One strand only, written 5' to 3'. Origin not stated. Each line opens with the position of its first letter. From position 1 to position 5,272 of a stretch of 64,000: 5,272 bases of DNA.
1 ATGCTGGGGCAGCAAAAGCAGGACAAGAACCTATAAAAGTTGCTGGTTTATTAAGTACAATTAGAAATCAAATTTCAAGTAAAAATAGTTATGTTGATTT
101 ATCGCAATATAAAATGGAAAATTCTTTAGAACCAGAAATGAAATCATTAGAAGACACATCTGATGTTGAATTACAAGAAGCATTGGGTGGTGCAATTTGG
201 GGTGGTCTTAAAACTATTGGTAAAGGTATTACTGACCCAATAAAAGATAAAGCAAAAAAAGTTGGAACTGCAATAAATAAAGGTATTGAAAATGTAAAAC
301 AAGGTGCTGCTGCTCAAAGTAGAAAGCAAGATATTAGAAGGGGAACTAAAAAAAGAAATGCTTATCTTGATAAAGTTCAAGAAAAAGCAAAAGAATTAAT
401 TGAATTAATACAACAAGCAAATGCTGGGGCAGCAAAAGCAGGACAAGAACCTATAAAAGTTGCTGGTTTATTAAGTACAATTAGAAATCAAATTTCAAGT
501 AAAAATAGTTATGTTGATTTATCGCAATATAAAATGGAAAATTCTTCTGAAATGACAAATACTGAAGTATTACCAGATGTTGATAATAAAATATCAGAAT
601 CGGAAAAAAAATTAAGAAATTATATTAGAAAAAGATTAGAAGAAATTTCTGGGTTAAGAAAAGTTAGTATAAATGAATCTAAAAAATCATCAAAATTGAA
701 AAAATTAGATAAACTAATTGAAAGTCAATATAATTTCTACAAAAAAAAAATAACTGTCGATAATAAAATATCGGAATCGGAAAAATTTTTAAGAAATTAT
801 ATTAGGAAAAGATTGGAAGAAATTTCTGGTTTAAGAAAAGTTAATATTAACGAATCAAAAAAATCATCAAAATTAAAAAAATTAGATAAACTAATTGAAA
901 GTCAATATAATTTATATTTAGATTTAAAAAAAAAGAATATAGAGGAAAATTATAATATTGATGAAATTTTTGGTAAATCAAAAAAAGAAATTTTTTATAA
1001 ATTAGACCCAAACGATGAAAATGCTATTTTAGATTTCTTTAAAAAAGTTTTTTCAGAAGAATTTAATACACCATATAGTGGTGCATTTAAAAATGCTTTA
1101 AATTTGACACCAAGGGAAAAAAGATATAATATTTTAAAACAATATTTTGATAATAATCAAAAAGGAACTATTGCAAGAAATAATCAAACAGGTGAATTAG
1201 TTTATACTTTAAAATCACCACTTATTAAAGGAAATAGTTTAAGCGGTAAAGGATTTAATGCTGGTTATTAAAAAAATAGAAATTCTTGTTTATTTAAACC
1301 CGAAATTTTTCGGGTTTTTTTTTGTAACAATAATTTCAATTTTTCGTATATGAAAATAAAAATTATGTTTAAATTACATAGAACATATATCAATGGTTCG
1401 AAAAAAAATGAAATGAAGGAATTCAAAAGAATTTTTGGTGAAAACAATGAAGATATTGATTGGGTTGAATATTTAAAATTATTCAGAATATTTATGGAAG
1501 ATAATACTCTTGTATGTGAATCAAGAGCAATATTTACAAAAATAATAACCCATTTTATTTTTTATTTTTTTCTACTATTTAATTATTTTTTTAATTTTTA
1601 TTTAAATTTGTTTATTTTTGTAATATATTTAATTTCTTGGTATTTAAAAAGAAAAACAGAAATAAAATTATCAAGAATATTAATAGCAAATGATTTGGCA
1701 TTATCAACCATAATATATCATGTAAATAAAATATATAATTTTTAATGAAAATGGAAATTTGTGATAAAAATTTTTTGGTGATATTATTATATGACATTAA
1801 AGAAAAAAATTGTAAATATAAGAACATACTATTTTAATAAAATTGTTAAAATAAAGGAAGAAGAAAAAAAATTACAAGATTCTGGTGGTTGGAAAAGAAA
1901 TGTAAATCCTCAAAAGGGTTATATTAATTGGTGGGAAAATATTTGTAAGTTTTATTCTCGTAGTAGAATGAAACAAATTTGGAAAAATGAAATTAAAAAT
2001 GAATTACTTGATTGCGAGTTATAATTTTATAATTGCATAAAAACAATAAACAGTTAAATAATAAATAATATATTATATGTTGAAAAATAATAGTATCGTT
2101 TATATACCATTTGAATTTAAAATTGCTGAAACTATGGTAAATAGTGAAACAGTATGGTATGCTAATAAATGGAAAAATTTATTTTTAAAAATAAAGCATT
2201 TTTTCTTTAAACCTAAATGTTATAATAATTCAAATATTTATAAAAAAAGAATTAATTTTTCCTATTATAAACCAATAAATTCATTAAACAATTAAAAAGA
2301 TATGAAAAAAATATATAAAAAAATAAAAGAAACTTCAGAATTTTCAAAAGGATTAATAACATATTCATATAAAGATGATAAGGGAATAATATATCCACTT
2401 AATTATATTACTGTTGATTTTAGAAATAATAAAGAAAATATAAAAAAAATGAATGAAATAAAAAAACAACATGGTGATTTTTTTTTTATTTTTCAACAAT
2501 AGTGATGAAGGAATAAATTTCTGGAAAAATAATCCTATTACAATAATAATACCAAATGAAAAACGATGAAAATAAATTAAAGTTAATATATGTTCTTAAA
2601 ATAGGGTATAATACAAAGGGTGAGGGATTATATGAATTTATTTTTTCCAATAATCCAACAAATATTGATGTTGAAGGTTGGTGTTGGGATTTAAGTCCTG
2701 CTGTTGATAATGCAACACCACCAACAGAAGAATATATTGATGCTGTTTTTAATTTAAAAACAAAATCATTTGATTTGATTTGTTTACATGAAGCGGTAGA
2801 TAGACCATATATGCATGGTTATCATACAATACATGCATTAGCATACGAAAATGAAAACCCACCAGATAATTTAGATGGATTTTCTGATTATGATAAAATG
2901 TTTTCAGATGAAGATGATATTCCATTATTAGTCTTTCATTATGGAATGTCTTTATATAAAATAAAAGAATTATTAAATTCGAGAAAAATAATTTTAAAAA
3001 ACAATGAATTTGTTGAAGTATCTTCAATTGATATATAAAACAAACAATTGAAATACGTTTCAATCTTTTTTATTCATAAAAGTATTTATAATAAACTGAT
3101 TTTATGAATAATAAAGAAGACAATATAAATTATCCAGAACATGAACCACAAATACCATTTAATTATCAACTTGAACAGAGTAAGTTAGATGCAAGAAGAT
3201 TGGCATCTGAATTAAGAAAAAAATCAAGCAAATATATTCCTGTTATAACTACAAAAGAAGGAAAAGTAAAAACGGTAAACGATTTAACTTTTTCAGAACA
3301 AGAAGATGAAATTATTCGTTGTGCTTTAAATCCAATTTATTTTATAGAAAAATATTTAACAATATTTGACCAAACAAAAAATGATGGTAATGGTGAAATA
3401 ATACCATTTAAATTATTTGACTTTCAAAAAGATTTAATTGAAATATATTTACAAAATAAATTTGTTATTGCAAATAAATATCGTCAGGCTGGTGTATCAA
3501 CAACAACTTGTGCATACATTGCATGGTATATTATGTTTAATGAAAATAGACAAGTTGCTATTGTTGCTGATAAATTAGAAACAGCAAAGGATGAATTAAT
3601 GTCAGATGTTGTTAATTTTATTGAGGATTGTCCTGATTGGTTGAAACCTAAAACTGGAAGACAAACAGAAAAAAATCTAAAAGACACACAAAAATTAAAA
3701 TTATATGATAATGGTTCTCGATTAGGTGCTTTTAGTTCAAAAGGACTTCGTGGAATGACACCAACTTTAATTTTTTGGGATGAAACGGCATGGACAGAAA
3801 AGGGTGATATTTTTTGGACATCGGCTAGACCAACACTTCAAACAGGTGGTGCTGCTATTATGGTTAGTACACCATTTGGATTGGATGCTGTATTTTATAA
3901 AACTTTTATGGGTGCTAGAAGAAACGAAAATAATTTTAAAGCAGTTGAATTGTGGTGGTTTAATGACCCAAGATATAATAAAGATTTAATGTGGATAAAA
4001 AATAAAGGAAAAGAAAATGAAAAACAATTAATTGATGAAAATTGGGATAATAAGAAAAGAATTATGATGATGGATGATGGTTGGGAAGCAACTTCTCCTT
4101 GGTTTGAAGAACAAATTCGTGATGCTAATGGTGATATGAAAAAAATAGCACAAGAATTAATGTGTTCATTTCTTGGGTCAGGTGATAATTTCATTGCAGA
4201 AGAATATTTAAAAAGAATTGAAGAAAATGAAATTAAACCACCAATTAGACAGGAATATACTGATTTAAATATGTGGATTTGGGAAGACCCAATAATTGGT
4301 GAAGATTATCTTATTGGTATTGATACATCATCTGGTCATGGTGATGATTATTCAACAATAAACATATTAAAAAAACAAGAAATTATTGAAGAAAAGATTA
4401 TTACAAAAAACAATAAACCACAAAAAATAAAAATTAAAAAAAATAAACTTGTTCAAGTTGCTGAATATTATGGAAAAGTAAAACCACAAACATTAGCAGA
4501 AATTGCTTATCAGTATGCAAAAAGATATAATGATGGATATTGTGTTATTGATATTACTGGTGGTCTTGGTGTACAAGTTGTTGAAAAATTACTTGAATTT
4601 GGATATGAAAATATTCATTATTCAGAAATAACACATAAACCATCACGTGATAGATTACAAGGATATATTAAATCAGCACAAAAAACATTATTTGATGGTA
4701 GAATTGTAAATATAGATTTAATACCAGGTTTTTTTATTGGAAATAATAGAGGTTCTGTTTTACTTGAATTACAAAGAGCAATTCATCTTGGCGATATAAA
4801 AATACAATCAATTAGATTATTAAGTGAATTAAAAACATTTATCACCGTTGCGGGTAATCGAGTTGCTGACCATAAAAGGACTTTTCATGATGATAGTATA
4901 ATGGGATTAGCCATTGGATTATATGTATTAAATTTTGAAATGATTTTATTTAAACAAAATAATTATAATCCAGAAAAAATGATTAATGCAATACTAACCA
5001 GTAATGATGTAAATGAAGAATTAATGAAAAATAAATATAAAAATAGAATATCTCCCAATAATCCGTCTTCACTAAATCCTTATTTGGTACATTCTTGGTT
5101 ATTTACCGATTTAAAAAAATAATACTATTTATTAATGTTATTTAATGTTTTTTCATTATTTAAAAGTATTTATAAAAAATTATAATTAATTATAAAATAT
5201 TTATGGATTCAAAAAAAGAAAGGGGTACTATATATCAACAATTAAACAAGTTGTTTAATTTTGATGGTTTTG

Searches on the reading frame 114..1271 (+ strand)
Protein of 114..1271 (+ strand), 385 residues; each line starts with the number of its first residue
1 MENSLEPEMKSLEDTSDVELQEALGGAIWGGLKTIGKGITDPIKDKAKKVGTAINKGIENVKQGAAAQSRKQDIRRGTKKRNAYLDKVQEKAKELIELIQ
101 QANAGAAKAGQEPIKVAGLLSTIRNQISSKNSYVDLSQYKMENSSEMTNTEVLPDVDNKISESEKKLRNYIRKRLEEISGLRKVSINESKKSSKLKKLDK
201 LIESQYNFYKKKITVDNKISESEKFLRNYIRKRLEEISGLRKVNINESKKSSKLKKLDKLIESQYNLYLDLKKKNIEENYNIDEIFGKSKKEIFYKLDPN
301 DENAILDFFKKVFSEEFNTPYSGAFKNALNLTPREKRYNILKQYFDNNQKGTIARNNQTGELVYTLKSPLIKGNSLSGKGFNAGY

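Call 34: search_protein_families(library=phrogs, proteins=[window:114-1271:+], max_evalue=0.001)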
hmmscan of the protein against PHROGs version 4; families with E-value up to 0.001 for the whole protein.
window:114-1271:+ (385 aa): 1 family
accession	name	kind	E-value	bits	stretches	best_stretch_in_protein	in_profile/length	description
phrog_25187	-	unknown function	6.2e-05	23.3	0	148-201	187-241/251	-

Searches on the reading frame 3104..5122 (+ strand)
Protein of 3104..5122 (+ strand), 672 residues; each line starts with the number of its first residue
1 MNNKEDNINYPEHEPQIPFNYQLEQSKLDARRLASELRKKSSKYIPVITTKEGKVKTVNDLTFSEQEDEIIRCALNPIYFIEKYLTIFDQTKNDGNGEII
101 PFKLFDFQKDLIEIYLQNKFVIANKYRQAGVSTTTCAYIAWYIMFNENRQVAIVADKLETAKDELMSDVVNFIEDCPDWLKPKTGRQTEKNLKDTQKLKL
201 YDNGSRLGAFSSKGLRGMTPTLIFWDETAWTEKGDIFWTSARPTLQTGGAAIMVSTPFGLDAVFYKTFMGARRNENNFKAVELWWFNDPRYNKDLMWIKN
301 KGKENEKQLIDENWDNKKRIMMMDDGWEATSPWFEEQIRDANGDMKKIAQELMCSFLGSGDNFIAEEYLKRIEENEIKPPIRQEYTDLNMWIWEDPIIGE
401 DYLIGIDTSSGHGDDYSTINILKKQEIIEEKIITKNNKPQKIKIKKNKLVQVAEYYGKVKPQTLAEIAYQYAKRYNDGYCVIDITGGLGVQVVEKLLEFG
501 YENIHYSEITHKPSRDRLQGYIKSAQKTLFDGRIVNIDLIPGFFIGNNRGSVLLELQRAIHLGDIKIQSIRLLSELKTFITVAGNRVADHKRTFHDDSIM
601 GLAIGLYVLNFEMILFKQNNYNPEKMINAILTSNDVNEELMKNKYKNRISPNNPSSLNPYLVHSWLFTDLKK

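Call 4: search_protein_families(library=pfam, proteins=[window:3104-5122:+], max_evalue=0.1)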
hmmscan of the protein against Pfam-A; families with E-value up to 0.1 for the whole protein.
window:3104-5122:+ (672 aa): 3 families
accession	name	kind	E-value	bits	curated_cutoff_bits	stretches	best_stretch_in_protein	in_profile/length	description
PF03237.21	Terminase_6N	-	7.1e-13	49.1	22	1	127-369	6-213/215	Terminase large subunit, T4likevirus-type, N-terminal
PF17289.8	Terminase_6C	-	2.1e-05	25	22.6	1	405-508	2-88/155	Terminase RNaseH-like domain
PF06356.17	DUF1064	-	0.0045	17.8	24.7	1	103-155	29-81/117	Protein of unknown function (DUF1064)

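Call 5: search_protein_families(library=phrogs, proteins=[window:3104-5122:+], max_evalue=0.1)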
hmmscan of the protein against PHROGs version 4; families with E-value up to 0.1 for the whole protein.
window:3104-5122:+ (672 aa): 7 families
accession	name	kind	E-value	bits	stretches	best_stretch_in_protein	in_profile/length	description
phrog_5989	-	head and packaging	1.1e-34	121.1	1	17-256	64-283/347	terminase large subunit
phrog_2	-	head and packaging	2.5e-32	113.6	1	95-619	258-597/807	terminase large subunit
phrog_36964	-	head and packaging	4.3e-17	62.4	3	132-259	435-559/890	terminase large subunit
phrog_38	-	head and packaging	2.5e-08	34.1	1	74-425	270-574/760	terminase large subunit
phrog_7579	-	head and packaging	5.5e-07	30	1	125-273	24-163/239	terminase large subunit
phrog_26724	-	unknown function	5.6e-05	23.8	1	93-207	24-130/192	-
phrog_28229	-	unknown function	0.0062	17.9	1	126-229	28-126/154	-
